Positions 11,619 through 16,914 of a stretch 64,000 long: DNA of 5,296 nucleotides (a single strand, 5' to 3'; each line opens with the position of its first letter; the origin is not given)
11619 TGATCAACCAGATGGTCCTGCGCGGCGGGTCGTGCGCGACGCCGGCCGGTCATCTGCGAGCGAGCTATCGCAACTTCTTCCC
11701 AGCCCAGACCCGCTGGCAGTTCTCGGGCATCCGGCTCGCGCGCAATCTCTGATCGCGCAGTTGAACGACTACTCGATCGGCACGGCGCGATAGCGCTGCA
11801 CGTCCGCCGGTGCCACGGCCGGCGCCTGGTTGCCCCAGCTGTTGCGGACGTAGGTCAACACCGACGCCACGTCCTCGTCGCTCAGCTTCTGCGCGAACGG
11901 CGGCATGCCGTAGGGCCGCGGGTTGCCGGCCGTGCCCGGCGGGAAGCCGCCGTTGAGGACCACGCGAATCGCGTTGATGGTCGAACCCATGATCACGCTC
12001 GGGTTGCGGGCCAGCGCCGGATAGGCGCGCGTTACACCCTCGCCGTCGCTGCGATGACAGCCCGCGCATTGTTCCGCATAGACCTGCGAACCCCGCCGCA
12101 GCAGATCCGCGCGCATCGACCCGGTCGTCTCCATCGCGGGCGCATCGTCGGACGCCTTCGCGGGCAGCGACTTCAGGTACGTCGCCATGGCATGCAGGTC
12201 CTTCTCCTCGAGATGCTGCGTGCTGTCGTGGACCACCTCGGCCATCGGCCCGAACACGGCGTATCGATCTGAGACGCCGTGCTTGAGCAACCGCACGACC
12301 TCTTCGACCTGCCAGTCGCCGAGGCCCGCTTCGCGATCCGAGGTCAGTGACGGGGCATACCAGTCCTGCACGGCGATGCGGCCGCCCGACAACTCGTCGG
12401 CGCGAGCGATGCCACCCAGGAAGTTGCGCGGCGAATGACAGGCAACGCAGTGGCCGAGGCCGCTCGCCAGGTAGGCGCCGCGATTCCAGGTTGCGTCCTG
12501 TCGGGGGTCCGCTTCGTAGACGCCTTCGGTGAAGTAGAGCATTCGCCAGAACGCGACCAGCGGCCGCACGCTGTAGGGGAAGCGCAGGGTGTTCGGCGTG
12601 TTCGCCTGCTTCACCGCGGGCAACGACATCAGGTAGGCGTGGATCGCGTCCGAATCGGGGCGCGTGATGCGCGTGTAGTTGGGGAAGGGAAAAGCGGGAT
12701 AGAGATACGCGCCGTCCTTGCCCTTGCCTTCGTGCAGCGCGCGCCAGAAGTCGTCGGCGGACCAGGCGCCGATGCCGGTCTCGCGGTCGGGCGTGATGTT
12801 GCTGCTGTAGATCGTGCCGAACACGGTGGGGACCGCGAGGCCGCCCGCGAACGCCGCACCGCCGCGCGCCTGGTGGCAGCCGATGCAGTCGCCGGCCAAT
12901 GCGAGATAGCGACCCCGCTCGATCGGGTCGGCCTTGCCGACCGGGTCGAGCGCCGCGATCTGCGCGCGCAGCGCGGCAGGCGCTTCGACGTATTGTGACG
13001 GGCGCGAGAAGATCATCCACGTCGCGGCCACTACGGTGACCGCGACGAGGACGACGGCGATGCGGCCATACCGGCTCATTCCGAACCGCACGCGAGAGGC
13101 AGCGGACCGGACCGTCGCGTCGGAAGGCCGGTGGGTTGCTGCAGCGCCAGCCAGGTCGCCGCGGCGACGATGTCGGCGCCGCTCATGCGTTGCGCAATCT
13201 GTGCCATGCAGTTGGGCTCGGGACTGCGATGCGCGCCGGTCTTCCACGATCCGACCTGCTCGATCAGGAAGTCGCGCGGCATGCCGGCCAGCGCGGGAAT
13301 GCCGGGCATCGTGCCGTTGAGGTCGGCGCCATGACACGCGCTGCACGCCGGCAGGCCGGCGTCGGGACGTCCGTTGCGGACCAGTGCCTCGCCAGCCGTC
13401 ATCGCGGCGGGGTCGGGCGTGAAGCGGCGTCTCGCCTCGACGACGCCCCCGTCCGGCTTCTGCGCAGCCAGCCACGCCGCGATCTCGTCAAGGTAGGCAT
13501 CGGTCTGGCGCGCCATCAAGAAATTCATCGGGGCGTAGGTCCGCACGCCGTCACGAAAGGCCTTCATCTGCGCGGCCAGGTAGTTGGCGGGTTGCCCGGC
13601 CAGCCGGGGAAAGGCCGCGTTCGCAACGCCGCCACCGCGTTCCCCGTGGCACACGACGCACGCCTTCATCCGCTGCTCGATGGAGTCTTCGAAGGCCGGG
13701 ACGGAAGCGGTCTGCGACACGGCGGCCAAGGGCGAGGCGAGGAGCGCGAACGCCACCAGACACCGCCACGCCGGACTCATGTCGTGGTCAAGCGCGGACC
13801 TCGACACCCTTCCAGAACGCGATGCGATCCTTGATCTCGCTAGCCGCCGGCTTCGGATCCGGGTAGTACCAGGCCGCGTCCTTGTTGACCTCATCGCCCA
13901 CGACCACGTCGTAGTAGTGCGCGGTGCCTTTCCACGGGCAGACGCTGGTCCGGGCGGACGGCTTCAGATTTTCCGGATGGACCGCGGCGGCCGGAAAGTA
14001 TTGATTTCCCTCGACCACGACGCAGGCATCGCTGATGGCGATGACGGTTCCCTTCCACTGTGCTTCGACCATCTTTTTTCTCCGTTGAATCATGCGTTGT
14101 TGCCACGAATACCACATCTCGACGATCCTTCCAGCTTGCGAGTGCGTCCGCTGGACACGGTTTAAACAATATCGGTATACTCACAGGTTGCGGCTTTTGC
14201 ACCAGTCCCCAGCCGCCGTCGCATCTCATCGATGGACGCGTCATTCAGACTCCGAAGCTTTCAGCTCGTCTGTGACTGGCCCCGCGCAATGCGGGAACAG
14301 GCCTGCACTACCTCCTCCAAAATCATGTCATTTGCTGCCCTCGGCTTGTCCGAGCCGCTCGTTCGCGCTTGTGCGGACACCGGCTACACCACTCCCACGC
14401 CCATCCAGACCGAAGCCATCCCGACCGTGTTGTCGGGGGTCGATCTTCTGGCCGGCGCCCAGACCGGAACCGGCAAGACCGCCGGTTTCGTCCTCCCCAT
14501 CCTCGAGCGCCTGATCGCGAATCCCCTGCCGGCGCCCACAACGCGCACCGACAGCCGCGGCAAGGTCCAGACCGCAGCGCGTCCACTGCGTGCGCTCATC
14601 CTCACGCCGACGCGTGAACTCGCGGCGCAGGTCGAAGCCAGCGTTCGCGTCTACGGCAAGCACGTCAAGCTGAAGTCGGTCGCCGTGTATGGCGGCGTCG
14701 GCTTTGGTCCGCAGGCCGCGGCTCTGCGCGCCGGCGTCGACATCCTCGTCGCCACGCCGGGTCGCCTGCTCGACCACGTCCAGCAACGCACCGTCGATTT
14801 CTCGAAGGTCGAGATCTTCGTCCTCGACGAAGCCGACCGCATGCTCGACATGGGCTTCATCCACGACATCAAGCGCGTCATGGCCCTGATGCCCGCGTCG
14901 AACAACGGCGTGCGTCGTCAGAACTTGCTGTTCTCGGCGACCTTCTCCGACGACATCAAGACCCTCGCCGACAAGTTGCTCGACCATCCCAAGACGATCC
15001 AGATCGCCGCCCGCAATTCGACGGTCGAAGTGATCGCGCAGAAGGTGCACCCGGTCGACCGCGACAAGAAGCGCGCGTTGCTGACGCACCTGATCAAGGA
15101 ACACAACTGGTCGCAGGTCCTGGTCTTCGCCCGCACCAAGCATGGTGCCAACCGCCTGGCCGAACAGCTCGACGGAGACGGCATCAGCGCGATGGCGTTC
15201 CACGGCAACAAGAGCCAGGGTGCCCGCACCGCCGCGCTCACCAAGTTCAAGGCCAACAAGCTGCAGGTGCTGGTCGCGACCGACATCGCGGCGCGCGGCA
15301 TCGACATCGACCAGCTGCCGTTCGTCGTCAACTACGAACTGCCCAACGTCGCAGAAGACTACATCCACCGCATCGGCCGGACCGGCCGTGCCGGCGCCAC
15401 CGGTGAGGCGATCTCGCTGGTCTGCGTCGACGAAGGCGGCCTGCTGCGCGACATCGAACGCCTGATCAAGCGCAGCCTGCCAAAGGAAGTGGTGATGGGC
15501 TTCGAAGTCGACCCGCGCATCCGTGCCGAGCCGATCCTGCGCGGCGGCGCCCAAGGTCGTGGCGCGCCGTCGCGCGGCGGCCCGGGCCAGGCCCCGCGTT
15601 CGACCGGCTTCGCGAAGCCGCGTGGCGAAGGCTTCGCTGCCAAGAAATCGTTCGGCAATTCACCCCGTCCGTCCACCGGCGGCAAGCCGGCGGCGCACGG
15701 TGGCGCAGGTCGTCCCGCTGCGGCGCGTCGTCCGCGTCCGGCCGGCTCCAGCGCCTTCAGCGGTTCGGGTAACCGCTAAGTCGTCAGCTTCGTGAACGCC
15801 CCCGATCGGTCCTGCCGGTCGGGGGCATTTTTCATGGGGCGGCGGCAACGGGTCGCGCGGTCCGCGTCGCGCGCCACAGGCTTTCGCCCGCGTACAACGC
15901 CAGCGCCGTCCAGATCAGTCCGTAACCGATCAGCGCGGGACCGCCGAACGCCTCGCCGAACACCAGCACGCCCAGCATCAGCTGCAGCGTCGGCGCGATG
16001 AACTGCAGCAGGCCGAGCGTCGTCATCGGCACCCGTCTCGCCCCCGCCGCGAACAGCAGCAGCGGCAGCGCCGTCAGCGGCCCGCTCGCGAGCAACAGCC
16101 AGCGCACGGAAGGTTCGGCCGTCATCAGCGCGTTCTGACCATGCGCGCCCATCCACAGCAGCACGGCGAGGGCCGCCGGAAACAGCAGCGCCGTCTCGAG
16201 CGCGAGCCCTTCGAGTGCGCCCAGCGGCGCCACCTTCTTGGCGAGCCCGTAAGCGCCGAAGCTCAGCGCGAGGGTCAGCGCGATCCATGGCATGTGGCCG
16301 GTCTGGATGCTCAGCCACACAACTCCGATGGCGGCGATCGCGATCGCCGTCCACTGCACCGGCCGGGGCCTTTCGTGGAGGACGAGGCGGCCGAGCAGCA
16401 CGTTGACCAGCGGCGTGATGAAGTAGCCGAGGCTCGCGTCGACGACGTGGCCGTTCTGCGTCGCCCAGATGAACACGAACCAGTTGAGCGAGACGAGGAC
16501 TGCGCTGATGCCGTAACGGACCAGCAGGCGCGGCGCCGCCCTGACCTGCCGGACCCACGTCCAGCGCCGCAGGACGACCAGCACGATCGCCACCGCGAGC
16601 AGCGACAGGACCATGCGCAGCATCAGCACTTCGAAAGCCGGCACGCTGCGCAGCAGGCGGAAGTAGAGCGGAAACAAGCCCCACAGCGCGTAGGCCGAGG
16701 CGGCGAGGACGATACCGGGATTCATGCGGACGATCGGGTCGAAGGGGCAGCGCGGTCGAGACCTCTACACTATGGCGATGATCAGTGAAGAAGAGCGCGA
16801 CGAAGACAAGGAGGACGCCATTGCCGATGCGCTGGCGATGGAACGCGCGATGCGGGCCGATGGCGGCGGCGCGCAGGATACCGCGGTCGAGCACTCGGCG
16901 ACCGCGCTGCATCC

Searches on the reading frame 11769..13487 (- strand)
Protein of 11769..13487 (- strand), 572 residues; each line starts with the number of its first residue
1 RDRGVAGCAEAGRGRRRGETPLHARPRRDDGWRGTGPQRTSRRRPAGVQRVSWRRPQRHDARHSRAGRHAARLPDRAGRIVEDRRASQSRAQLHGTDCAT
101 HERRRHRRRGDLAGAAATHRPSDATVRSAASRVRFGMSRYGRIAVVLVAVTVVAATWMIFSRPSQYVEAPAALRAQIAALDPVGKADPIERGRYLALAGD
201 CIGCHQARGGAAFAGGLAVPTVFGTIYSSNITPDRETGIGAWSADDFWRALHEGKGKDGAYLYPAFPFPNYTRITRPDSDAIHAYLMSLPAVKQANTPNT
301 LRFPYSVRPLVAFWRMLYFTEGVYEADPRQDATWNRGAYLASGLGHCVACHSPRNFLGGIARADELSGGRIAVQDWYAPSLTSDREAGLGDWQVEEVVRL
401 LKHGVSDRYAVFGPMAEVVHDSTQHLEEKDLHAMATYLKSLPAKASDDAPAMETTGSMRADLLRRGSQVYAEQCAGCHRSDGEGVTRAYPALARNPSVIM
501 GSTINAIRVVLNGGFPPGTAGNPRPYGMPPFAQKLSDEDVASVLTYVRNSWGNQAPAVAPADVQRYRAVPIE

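Call 25: search_protein_families(library=pfam, proteins=[window:11769-13487:-], max_evalue=0.00001)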
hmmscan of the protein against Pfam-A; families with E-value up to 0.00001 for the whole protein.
window:11769-13487:- (572 aa): 2 families
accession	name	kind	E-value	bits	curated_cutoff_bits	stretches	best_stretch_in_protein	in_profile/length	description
PF00034.26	Cytochrom_C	-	5e-26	92.3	21.3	1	465-551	3-90/90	Cytochrome c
PF13442.11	Cytochrome_CBB3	-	7.4e-17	61.9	27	1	463-547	3-68/68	Cytochrome C oxidase, cbb3-type, subunit III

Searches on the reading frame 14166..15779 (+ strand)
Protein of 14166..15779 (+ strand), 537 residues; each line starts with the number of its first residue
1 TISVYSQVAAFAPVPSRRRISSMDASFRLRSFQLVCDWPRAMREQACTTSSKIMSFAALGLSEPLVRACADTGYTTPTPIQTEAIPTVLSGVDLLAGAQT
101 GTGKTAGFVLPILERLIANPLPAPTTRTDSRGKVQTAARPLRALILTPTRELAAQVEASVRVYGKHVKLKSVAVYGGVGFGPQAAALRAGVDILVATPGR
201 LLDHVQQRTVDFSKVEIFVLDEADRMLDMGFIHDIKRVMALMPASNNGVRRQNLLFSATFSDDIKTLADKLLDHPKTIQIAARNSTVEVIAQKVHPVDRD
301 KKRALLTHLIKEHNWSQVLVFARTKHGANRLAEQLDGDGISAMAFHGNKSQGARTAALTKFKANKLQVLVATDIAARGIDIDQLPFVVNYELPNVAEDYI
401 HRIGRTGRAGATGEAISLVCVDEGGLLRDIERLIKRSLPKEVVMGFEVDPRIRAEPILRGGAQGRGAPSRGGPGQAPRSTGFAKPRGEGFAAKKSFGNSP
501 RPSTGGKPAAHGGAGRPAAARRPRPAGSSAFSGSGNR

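Call 25: search_protein_families(library=pfam, proteins=[window:14166-15779:+], max_evalue=0.00001)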
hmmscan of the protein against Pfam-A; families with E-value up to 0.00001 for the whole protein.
window:14166-15779:+ (537 aa): 2 families
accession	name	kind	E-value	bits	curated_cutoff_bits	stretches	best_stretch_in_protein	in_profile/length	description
PF00270.35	DEAD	-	1.4e-44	152.3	26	1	78-266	1-166/167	DEAD/DEAH box helicase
PF00271.37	Helicase_C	-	9.4e-29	100.3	23.5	1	302-410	2-110/110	Helicase conserved C-terminal domain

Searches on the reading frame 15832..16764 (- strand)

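Call 25: search_protein_families(library=pfam, proteins=[window:15832-16764:-], max_evalue=0.00001)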
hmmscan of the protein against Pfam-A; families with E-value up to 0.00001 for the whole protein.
window:15832-16764:- (310 aa): 1 family
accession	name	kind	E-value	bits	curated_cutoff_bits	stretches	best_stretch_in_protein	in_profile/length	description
PF00892.27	EamA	-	2.8e-19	70.2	28.2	1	16-152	2-134/135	EamA-like transporter family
